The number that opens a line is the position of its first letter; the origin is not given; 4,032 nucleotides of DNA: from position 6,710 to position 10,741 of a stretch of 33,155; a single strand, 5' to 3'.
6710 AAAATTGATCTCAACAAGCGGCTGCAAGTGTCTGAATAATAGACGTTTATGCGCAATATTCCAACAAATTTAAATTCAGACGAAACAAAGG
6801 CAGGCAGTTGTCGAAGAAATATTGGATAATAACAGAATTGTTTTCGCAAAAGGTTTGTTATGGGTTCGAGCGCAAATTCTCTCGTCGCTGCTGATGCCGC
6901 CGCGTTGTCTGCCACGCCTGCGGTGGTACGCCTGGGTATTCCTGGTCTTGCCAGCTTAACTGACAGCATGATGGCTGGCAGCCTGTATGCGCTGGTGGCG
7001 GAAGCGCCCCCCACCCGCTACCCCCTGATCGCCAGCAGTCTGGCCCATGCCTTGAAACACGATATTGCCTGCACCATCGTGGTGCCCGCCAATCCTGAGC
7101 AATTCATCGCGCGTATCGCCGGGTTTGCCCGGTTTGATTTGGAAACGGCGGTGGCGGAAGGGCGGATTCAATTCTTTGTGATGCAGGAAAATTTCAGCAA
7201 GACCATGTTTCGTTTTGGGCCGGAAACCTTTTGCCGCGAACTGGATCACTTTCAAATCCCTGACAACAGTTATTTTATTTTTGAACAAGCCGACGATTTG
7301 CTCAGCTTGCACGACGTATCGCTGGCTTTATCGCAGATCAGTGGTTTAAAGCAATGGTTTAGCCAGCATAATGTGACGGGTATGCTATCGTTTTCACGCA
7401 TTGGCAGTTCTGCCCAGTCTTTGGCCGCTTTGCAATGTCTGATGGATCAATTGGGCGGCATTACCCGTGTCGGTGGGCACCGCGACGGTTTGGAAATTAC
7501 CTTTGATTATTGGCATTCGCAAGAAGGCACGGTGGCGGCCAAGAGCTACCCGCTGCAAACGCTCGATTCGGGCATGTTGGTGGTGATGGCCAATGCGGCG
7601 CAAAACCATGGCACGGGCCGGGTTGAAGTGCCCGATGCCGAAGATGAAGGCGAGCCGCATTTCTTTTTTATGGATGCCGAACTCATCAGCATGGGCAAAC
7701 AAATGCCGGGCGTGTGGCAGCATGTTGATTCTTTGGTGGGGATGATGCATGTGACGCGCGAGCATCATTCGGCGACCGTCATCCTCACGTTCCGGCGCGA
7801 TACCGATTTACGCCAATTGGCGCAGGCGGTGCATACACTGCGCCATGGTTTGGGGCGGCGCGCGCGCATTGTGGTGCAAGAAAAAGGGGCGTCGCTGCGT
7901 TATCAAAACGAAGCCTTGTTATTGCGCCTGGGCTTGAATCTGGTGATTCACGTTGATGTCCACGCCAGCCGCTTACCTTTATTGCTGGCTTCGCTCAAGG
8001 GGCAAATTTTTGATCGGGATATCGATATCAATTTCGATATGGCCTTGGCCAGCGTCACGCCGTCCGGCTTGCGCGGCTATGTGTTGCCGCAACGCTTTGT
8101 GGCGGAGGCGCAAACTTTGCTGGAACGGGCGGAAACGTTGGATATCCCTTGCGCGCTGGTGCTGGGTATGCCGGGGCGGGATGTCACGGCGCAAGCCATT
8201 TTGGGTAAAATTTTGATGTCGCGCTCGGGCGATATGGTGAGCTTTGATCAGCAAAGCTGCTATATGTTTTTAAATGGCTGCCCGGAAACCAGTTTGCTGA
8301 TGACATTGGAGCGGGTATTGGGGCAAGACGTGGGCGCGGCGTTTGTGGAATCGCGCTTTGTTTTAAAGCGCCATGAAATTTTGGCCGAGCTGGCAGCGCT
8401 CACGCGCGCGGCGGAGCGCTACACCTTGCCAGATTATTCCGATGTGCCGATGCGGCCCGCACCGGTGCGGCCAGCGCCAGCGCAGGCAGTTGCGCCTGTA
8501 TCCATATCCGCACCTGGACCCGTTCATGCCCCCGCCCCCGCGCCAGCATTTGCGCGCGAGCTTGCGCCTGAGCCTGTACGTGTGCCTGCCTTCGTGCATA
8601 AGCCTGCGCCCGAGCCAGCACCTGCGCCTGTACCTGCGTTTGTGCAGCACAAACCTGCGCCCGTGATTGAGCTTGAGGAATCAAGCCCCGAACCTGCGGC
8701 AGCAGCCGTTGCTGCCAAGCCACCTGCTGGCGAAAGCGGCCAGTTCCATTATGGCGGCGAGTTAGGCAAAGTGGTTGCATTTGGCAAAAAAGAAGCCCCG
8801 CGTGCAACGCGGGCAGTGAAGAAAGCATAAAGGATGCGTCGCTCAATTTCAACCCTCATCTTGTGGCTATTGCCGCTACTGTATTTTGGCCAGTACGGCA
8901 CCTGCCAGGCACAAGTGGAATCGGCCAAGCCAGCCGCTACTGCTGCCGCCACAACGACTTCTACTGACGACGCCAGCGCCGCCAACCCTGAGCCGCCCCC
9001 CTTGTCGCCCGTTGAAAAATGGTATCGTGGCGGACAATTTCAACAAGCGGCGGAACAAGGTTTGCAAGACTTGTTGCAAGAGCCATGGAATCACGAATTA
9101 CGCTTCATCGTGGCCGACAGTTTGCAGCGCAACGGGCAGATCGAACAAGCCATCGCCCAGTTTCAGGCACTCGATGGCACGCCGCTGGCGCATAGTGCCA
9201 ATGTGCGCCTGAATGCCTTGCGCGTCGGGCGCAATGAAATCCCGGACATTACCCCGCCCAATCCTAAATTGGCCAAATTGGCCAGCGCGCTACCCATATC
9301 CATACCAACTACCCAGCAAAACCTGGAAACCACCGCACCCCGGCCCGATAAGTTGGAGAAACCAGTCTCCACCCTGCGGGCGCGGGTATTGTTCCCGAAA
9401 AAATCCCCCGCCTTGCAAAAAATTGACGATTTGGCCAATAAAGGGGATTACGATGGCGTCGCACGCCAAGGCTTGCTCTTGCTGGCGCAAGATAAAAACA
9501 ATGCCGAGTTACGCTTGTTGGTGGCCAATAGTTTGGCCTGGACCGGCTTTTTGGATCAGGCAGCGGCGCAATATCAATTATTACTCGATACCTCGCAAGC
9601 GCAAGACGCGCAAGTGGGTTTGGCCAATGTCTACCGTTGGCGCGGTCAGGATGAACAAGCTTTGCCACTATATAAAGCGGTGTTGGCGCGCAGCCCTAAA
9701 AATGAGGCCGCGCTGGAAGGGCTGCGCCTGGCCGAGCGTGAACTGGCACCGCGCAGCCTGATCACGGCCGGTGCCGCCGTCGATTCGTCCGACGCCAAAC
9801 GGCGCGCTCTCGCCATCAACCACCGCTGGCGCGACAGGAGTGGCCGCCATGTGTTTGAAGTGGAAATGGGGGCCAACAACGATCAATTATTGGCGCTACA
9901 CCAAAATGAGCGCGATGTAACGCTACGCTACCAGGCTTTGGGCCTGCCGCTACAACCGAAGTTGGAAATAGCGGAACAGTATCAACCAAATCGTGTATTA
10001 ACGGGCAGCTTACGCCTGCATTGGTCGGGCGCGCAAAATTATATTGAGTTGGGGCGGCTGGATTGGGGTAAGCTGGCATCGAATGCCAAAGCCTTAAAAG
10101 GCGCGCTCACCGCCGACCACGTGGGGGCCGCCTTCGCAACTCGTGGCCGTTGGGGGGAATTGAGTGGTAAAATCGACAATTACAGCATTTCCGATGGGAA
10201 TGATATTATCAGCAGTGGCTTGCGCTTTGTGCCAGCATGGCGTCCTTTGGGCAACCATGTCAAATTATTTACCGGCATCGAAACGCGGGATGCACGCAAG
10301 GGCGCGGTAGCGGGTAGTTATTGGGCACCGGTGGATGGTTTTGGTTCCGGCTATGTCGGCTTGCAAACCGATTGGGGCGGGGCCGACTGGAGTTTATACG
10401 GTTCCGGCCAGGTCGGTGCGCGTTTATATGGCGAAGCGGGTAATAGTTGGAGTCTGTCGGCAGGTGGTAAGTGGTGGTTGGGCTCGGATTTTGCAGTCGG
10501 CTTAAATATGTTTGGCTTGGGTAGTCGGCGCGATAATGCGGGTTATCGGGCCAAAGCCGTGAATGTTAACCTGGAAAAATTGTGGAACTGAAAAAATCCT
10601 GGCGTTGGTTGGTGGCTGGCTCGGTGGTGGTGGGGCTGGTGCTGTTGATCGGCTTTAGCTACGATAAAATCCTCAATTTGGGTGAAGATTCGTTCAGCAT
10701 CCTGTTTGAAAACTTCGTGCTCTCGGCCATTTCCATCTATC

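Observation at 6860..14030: PNAG-like exopolysaccharide operon led by a BcsE-like (GIL-type) c-di-GMP receptor instead of cellulose genes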

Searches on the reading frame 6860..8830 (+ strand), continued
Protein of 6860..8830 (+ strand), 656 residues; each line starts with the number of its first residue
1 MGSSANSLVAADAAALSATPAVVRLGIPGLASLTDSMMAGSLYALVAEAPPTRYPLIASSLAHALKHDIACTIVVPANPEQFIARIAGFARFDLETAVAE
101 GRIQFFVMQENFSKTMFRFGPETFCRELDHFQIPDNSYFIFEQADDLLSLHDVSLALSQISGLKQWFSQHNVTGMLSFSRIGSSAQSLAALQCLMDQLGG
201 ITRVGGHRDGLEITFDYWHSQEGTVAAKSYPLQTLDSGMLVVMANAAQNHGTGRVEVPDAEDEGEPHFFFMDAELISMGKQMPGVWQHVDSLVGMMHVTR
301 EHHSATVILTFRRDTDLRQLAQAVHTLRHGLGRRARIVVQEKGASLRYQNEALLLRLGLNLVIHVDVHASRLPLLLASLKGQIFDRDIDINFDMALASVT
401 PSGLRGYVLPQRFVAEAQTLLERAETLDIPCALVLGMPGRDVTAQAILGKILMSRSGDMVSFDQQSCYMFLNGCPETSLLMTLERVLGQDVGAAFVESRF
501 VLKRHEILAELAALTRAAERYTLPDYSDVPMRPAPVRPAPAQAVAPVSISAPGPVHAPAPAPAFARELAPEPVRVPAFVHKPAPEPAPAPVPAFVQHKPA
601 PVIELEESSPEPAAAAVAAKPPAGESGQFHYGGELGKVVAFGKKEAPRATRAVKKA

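Call 90: get_annotated_region(hit=H1, flank=12000)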
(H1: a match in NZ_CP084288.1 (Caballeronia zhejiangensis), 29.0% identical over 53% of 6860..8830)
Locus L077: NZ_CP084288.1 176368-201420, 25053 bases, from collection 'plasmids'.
description: Caballeronia zhejiangensis strain A33_M4_a plasmid p2, complete sequence
organism: Caballeronia zhejiangensis (NCBI taxid 871203)
taxonomy: Bacteria; Pseudomonadota; Betaproteobacteria; Burkholderiales; Burkholderiaceae; Caballeronia; Caballeronia zhejiangensis
host: -; source: Anasa tristis,Cell culture; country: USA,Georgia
typing (MOB-suite, as given by PLSDB): non-mobilizable
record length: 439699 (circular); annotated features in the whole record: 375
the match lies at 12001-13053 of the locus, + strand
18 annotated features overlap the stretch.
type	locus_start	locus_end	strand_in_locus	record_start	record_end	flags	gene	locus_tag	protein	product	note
CDS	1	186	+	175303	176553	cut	-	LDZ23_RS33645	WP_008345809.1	DUF6596 domain-containing protein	-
CDS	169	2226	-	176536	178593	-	-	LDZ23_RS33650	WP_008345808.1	secretin N-terminal domain-containing protein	-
CDS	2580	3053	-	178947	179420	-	-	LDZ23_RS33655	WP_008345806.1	hypothetical protein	-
CDS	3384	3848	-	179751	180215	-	-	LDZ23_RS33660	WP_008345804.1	diacylglycerol kinase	GO:0006654 - phosphatidic acid biosynthetic process [Evidence IEA]; GO:0008654 - phospholipid biosynthetic process ...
CDS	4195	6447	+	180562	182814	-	bcsB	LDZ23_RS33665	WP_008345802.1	cellulose biosynthesis cyclic di-GMP-binding regulatory protein BcsB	-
CDS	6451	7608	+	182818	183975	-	bcsZ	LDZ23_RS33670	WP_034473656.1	cellulose synthase complex periplasmic endoglucanase BcsZ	GO:0005975 - carbohydrate metabolic process [Evidence IEA]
CDS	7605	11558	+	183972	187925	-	-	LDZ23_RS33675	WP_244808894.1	cellulose synthase subunit BcsC-related outer membrane protein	GO:0030244 - cellulose biosynthetic process [Evidence IEA]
CDS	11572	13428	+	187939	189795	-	bcsE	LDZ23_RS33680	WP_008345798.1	cellulose biosynthesis protein BcsE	-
CDS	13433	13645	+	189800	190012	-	-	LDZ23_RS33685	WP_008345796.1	hypothetical protein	-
CDS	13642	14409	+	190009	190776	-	bcsQ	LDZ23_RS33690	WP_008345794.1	cellulose biosynthesis protein BcsQ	GO:0090540 - bacterial cellulose biosynthetic process [Evidence IEA]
CDS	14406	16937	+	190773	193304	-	bcsA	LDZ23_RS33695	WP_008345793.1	UDP-forming cellulose synthase catalytic subunit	GO:0030244 - cellulose biosynthetic process [Evidence IEA]; GO:0006011 - UDP-glucose metabolic process [Evidence IEA]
CDS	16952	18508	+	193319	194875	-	bcsG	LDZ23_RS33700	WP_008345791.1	cellulose biosynthesis protein BcsG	GO:0030244 - cellulose biosynthetic process [Evidence IEA]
CDS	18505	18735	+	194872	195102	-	-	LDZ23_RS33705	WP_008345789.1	hypothetical protein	-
CDS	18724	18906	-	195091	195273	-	-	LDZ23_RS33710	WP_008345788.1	hypothetical protein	-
CDS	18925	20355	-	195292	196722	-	-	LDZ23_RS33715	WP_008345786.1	efflux transporter outer membrane subunit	GO:0006810 - transport [Evidence IEA]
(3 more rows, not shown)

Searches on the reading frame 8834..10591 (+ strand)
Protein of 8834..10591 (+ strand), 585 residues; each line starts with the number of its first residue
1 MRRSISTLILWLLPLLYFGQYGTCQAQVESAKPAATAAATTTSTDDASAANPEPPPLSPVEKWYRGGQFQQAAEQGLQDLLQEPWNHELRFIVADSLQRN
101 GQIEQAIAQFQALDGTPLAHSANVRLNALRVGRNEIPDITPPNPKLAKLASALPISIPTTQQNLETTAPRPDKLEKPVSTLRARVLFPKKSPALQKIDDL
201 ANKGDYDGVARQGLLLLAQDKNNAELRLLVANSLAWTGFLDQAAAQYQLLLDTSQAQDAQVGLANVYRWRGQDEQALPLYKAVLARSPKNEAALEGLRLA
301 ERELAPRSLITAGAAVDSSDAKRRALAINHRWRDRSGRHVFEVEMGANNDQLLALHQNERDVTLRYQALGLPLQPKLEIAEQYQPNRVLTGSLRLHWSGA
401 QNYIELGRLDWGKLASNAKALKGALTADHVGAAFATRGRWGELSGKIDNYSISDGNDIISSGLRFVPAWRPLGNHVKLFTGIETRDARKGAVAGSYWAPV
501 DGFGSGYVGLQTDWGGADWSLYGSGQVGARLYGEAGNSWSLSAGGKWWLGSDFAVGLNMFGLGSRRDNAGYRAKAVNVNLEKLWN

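Call 3: search_protein_families(library=pfam, proteins=[window:8834-10591:+], max_evalue=0.1)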
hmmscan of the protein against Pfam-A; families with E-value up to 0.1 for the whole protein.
window:8834-10591:+ (585 aa): 12 families
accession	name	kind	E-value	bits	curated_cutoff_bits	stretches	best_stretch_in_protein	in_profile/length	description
PF14559.12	TPR_19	-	4.4e-06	27.4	25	0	67-113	5-51/68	Tetratricopeptide repeat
PF13428.12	TPR_14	-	2.3e-05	25.1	23.5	1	258-297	2-39/44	Tetratricopeptide repeat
PF13432.12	TPR_16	-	0.00051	20.9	32.7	1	237-290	10-64/65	Tetratricopeptide repeat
PF00515.34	TPR_1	-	0.00064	19.9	27.8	1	259-290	3-34/34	Tetratricopeptide repeat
PF13424.12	TPR_12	-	0.0017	19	30.1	1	259-287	5-33/77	Tetratricopeptide repeat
PF07719.23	TPR_2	-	0.0029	18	27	1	259-290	3-34/34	Tetratricopeptide repeat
PF13176.12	TPR_7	-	0.0074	16.7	27.9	1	262-288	4-32/36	Tetratricopeptide repeat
PF13414.12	TPR_11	-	0.051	13.7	26.8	0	265-295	2-32/42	TPR repeat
PF13374.12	TPR_10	-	0.055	14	27.5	1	263-286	8-31/42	Tetratricopeptide repeat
PF14561.12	TPR_20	-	0.061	14.1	25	0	77-110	12-45/90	Tetratricopeptide repeat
PF13174.12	TPR_6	-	0.078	14.1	26.3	0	258-289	1-32/33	Tetratricopeptide repeat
PF12895.13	ANAPC3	-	0.094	13.4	27.2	0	80-113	15-49/82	Anaphase-promoting complex, cyclosome, subunit 3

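Call 4: search_protein_families(library=ncbifam, proteins=[window:8834-10591:+], max_evalue=0.1)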
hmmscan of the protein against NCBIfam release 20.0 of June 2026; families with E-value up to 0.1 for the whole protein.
window:8834-10591:+ (585 aa): 6 families
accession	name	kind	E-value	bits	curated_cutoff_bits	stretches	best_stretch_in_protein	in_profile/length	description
NF053607.1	CHU_0125_OmpA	equivalog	3.9e-05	22.4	620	1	193-291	22-120/639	CHU_0125 family OmpA-like outer membrane integrity protein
TIGR02917.1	PEP_TPR_lipo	equivalog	0.00011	20.3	312.2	1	218-294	697-773/899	XrtA/PEP-CTERM system TPR-repeat protein PrsT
TIGR03939.1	PGA_TPR_OMP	equivalog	0.0026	16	366.65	1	224-297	395-469/800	poly-beta-1,6 N-acetyl-D-glucosamine export porin PgaA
NF040959.1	MamA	equivalog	0.0099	15.3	200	0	68-112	120-164/204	magnetosome protein MamA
NF033758.1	gliding_GltE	equivalog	0.028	13.4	225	1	241-295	137-192/411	adventurous gliding motility TPR repeat lipoprotein GltE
TIGR02795.1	tol_pal_ybgF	equivalog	0.083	13.5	90.1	0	228-293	43-112/119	tol-pal system protein YbgF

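Call 43: find_homologous_proteins(query=window:8834-10591:+, max_evalue=0.001)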
Query window:8834-10591:+ (585 aa): 93 proteins with E <= 0.001 among 8000 candidates.
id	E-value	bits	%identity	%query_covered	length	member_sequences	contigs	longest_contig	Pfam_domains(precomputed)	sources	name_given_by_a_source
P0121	0.0e+0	1317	100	100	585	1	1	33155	-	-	-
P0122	0.0e+0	1185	90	100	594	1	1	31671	PF14559.13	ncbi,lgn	-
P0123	0.0e+0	1127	88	97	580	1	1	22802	PF14559.13,PF13428.13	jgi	jgi:tetratricopeptide (TPR) repeat protein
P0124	1.6e-275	933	77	91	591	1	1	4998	PF14559.13,PF13428.13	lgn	-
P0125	7.3e-220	749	64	91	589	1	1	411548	-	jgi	jgi:tetratricopeptide (TPR) repeat protein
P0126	2.0e-219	748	63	91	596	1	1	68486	-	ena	-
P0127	3.8e-215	734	58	99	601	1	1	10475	-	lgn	-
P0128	9.7e-214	729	61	91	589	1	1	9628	-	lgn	-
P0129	1.4e-212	725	60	91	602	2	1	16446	PF07719.24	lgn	-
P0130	2.7e-211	721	61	90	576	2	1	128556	-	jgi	jgi:tetratricopeptide (TPR) repeat protein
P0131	8.7e-208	710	61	91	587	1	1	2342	PF07719.24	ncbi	-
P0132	3.4e-206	704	57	95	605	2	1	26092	-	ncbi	-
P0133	1.5e-200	686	59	90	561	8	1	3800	-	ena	-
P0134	2.3e-199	682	58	91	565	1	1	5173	-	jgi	jgi:tetratricopeptide (TPR) repeat protein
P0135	1.2e-193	663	56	95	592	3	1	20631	PF14559.13,PF13428.13,PF07719.24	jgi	jgi:tetratricopeptide (TPR) repeat protein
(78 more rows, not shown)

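Call 62: predict_structure(alignment_id=A2)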
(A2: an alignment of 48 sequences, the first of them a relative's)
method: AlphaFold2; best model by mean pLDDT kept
length: 585 residues; sequences in the alignment: 48
mean_pLDDT: 84.6   pTM: 0.68
mean pLDDT of the five models: 84.6, 84.1, 83.6, 83.3, 82.5
residues with pLDDT >= 90: 429; 70-90: 49; 50-70: 7; < 50: 100
segments of 3 or more residues with pLDDT < 50: 1-49, 135-185
pLDDT, mean of each block of 10 residues (from residue 1): 41 43 34 36 43 83 97 98 96 97 96 93 89 48 28 27 33 36 58 95 90 97 97 92 97 98 96 96 98 96 97 96 97 97 98 96 96 96 92 94 97 94 97 93 97 97 94 92 97 92 97 93 97 95 97 97 89 97 96
secondary structure, 60 per line:
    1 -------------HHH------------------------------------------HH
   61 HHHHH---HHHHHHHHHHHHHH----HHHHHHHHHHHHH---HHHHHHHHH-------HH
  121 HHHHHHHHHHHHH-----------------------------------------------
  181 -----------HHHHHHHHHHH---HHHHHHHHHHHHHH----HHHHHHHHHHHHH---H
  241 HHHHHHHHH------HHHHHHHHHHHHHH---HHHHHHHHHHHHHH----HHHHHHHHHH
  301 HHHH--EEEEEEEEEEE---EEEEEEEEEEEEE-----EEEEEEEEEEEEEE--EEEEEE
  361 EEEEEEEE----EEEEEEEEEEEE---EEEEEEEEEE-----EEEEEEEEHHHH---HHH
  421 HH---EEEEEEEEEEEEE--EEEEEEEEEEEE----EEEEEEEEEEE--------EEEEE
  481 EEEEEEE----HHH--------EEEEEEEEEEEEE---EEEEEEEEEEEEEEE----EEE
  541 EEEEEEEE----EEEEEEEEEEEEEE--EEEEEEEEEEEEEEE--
elements in order: H59-65 H69-82 H87-99 H103-111 H119-133 H192-202 H206-219 H224-236 H240-249 H256-269 H273-286 H291-304 E307-317 E321-333 E339-352 E355-368 E373-384 E388-397 E403-410 H411-414 H418-422 E426-438 E441-452 E457-467 E476-487 E503-515 E519-533 E538-548 E553-566 E569-583

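Call 68: fold_search(model_id=the predicted structure, library=pdb)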
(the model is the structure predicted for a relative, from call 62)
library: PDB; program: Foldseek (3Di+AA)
matches with E <= 10: 1434; with E <= 0.001: 366
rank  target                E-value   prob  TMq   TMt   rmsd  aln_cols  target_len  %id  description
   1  9b8a                  9.4e-12  1.00  0.40  0.42  10.4       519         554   12  Cryo-EM structure of E. coli cellulose synthase subunit C (released 2025-02-19)
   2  9h80_M                2.9e-11  1.00  0.45  0.65   6.1       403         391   12  Structure of the outer membrane exopolysaccharide transporter PelBC (released 2025-06-11)
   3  9b8h_A                3.8e-10  1.00  0.43  0.43  15.8       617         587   12  Cryo-EM structure of E. coli cellulose synthase subunit C with cellotetraose (released 2025-02-19)
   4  4y25                  5.9e-10  1.00  0.41  0.77   3.7       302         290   13  Bacterial polysaccharide outer membrane secretin (released 2016-03-16)
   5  4ctd_A                1.1e-08  1.00  0.27  0.55  10.3       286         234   10  X-ray structure of an engineered OmpG loop6-deletion (released 2014-08-13)
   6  6tzk                  1.3e-08  1.00  0.37  0.47   9.8       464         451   13  Bacterial cellulose synthase outermembrane channel BcsC with terminal TPR repeat (released 2019-10-23)
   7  2wvp                  1.5e-08  1.00  0.27  0.51  10.6       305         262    9  Synthetically modified OmpG (released 2010-07-14)
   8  4ctd_B                1.7e-08  1.00  0.27  0.55   9.6       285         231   10  X-ray structure of an engineered OmpG loop6-deletion (released 2014-08-13)
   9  6z34                  1.7e-08  1.00  0.27  0.39  16.3       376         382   10  CymD monoaromatic hydrocarbon channel (released 2020-11-04)
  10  4d5d_A                5.4e-08  1.00  0.27  0.44   9.5       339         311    8  Crystal structure of CymA from Klebsiella oxytoca (released 2015-06-03)
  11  2f1c                  5.7e-08  1.00  0.27  0.53  10.5       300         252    9  Crystal structure of the monomeric porin OmpG (released 2006-06-27)
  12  4v3h_B                5.7e-08  1.00  0.26  0.43  10.9       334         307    8  Crystal structure of CymA from Klebsiella oxytoca (released 2015-06-03)
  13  4v3g_B                6.0e-08  1.00  0.26  0.41  10.7       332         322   10  Crystal structure of CymA from Klebsiella oxytoca (released 2015-06-03)
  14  4d51                  7.9e-08  1.00  0.27  0.43   9.5       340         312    9  Crystal structure of CymA from Klebsiella oxytoca (released 2015-06-03)
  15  2r88_A                7.9e-08  1.00  0.24  0.35  13.0       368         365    7  Crystal structure of the long-chain fatty acid transporter FadL mutant delta S3 kink (released 2008-09-23)
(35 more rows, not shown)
